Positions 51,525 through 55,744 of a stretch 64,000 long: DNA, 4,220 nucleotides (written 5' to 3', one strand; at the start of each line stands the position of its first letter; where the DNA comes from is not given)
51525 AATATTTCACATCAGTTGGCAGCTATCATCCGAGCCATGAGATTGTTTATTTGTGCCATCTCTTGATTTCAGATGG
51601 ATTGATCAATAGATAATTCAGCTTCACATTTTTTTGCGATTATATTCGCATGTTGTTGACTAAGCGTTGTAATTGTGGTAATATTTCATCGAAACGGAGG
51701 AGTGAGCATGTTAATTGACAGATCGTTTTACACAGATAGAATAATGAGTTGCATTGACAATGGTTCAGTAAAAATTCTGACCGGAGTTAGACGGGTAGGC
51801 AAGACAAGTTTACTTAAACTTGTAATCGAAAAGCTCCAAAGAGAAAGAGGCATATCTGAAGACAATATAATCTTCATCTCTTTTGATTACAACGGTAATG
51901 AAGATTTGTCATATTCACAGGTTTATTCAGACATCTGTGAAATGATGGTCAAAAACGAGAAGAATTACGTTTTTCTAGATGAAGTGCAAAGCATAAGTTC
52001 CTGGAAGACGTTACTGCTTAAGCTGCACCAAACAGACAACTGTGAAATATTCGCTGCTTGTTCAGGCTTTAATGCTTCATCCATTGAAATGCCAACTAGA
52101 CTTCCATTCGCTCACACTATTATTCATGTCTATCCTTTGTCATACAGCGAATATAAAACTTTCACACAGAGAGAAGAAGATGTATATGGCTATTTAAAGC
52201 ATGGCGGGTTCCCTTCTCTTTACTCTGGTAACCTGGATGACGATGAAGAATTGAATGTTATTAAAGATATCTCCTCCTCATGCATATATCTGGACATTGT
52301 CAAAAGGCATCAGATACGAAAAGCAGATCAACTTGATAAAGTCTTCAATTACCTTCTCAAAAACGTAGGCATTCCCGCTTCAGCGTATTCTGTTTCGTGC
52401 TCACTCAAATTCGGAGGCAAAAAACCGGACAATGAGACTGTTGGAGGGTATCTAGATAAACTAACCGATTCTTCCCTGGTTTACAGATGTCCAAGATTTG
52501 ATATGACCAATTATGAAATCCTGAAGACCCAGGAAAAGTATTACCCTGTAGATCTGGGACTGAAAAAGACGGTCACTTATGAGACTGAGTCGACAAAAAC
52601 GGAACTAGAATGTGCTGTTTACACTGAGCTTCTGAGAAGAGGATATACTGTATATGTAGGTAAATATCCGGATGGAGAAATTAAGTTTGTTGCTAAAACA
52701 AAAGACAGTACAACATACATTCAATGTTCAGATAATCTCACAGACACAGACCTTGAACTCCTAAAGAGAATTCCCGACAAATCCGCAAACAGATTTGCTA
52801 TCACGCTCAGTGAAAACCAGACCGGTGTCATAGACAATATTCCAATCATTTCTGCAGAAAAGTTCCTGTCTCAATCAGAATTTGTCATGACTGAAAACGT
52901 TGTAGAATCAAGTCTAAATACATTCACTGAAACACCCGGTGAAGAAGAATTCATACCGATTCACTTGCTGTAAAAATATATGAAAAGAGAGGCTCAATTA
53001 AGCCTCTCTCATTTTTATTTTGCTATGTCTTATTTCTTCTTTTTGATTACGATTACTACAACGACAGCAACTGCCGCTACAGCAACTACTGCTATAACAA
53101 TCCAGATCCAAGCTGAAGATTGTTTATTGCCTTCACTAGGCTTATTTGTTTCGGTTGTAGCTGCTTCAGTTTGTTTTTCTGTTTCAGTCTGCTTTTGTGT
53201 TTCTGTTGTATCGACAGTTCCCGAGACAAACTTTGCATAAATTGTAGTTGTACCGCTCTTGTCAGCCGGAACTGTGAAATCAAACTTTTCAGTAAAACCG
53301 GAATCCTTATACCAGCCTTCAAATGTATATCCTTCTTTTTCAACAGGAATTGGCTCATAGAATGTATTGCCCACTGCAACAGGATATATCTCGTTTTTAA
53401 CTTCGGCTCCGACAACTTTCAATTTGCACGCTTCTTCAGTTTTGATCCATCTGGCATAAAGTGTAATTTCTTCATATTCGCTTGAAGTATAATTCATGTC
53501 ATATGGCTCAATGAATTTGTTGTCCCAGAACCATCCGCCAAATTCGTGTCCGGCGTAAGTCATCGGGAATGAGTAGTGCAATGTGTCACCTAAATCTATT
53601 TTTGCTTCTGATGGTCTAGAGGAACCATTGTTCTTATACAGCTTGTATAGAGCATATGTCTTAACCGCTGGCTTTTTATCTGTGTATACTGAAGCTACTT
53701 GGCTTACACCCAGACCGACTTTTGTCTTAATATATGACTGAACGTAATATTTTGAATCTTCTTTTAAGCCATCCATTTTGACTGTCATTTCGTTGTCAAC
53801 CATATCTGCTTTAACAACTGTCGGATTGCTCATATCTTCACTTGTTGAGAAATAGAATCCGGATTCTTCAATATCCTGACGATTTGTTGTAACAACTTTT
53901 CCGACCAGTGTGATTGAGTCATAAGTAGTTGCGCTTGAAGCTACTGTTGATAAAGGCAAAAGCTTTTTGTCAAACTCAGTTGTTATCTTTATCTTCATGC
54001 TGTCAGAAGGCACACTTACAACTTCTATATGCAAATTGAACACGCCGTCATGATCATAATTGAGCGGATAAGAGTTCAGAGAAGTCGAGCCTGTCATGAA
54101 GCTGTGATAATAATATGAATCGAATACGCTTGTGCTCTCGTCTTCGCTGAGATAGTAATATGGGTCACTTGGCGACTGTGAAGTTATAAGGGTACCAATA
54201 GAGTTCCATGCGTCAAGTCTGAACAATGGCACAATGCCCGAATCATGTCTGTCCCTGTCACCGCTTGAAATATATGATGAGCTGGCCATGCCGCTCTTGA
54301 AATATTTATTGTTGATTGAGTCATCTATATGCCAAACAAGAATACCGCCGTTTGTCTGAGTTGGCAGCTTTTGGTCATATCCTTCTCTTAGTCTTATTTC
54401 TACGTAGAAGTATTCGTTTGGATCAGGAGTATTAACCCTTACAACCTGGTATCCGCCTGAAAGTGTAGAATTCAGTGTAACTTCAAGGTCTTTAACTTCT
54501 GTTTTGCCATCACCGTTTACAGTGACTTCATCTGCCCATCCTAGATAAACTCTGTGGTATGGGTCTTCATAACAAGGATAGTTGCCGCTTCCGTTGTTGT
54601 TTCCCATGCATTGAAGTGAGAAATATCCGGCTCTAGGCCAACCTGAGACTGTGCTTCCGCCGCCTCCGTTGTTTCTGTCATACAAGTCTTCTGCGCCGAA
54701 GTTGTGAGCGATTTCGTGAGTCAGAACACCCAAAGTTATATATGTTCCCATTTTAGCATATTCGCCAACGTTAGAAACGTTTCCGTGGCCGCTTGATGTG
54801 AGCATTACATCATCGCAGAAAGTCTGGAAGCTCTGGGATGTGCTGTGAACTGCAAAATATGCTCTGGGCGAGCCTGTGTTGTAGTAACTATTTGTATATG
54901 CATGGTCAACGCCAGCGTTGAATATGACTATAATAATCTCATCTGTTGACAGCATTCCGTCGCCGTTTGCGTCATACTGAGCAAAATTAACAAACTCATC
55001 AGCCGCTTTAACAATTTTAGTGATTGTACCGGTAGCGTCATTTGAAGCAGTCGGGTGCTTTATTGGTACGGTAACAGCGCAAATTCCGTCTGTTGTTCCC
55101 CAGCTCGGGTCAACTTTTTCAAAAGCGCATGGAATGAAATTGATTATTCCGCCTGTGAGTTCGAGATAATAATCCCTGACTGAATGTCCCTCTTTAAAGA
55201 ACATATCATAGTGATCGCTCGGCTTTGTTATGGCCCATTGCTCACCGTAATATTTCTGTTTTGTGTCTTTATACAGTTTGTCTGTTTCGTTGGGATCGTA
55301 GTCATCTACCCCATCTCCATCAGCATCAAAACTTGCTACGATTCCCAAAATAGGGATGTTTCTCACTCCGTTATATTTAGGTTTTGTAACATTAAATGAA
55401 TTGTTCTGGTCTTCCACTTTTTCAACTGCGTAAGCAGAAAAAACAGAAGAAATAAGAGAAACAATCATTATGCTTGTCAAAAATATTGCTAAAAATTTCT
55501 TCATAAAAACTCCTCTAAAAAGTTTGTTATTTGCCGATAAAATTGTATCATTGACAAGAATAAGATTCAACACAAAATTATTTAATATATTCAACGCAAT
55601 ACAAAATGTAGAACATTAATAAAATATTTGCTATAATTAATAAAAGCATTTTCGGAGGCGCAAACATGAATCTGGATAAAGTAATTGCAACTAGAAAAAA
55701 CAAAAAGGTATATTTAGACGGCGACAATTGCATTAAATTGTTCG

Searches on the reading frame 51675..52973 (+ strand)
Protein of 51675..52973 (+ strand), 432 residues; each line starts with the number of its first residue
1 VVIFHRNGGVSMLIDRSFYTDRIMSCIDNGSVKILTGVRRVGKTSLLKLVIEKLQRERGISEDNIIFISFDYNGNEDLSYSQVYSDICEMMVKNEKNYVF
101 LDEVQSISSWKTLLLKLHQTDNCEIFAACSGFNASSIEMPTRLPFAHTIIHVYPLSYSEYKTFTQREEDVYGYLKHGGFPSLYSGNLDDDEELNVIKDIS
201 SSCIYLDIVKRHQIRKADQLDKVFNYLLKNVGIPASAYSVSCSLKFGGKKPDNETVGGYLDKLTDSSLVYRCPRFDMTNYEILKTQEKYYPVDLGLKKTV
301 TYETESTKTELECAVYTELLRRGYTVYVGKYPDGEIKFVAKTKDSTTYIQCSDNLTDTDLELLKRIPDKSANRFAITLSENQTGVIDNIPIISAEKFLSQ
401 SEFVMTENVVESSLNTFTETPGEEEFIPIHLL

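Call 46: search_protein_families(library=pfam, proteins=[window:51675-52973:+], max_evalue=0.001)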
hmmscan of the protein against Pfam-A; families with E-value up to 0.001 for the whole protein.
window:51675-52973:+ (432 aa): 3 families
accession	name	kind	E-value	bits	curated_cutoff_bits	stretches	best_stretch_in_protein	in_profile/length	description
PF13173.12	AAA_14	-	3.2e-23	82.6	27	1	31-160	3-128/129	AAA domain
PF13635.12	DUF4143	-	1.6e-09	38.2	28.1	1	207-350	3-156/160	Domain of unknown function (DUF4143)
PF13401.12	AAA_22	-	0.00074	20.3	27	0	32-97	7-64/130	AAA domain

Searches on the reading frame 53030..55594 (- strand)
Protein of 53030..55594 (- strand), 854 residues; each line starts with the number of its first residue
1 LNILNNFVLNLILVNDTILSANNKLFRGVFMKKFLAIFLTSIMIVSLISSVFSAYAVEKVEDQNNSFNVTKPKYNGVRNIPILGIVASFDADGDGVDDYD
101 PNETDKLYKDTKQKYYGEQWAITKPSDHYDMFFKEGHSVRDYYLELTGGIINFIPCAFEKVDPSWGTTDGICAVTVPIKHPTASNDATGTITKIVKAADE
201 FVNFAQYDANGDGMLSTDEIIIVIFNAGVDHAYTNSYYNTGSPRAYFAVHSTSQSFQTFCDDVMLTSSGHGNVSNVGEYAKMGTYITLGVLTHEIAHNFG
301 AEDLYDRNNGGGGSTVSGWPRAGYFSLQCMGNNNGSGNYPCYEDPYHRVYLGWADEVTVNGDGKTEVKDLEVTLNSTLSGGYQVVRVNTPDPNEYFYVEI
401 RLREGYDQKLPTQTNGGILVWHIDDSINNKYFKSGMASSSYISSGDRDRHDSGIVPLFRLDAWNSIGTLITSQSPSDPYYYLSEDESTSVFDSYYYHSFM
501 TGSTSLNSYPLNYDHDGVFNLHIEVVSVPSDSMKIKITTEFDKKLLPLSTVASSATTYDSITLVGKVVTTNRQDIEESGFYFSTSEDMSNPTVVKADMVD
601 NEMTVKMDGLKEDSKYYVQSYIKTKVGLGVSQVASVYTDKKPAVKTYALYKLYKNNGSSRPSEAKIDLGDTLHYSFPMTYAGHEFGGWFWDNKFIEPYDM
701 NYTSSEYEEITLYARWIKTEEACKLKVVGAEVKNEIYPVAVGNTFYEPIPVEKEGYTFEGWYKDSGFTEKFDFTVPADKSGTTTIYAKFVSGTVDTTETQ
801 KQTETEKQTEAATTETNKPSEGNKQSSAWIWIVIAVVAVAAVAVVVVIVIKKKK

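Call 46: search_protein_families(library=pfam, proteins=[window:53030-55594:-], max_evalue=0.001)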
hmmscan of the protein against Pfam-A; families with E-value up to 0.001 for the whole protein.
window:53030-55594:- (854 aa): 2 families
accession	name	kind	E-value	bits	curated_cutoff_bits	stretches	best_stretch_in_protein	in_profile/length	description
PF09479.16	Flg_new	-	8.1e-15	55.1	27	2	739-788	16-65/65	Listeria-Bacteroides repeat domain (List_Bact_rpt)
PF15102.11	TMEM154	-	0.00075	19.8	30.3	0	767-853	9-88/153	TMEM154 protein family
